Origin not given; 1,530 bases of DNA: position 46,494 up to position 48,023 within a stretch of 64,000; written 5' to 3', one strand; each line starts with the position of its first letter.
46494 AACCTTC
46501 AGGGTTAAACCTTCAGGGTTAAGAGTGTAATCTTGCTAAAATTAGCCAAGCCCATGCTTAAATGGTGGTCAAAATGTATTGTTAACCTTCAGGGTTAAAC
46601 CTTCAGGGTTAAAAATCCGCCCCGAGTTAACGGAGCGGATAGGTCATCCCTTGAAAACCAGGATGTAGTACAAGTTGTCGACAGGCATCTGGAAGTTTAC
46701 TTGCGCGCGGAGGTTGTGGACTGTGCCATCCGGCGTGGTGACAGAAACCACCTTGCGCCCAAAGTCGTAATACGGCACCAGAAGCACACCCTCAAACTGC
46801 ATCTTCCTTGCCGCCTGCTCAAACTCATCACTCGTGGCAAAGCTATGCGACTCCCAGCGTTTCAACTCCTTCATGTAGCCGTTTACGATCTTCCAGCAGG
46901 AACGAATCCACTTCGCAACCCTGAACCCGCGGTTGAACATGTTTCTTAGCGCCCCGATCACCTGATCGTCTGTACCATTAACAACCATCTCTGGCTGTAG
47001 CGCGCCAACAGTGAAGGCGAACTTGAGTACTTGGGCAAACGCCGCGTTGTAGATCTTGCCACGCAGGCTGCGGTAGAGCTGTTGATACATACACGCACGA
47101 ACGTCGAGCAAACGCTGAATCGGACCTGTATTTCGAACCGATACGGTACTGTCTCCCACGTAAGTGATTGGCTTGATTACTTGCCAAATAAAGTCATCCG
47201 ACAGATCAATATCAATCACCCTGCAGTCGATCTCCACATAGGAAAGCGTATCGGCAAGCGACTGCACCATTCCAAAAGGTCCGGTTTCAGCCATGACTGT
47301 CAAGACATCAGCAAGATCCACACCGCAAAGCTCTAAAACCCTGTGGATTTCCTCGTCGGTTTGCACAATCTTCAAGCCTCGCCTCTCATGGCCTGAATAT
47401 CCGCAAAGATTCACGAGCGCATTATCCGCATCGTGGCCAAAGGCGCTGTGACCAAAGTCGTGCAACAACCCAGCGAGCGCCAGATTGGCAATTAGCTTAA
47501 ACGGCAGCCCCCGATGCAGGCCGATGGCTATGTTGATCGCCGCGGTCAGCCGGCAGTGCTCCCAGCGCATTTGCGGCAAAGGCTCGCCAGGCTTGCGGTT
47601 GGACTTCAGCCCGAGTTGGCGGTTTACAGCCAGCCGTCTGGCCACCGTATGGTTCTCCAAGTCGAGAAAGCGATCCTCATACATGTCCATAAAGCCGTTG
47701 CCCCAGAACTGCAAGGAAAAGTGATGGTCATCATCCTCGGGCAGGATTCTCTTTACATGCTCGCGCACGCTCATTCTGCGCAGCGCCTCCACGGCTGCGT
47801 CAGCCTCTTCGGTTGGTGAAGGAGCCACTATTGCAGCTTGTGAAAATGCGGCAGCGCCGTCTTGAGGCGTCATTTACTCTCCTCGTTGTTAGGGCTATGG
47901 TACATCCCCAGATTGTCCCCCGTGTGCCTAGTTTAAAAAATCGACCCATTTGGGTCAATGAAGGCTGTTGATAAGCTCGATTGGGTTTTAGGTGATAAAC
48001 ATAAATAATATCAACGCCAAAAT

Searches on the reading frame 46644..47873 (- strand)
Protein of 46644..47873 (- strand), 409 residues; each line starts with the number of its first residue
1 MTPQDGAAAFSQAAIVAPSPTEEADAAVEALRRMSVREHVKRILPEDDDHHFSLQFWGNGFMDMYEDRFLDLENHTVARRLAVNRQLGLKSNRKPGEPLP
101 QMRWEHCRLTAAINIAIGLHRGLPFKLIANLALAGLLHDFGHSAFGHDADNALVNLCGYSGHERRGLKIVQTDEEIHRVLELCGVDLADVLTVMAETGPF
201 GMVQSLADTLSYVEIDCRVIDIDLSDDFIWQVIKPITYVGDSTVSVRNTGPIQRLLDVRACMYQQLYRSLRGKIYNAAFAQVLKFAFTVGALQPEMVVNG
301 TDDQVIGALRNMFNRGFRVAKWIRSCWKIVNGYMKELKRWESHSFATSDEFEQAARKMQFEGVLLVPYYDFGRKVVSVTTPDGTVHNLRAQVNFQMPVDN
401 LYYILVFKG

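Call 57: search_protein_families(library=pfam, proteins=[window:46644-47873:-], max_evalue=0.001)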
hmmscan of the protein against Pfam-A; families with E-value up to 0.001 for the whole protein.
window:46644-47873:- (409 aa): 1 family
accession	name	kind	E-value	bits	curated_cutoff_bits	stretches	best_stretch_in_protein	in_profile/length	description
PF01966.28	HD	-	9.4e-06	26.3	22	1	103-188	1-76/116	HD domain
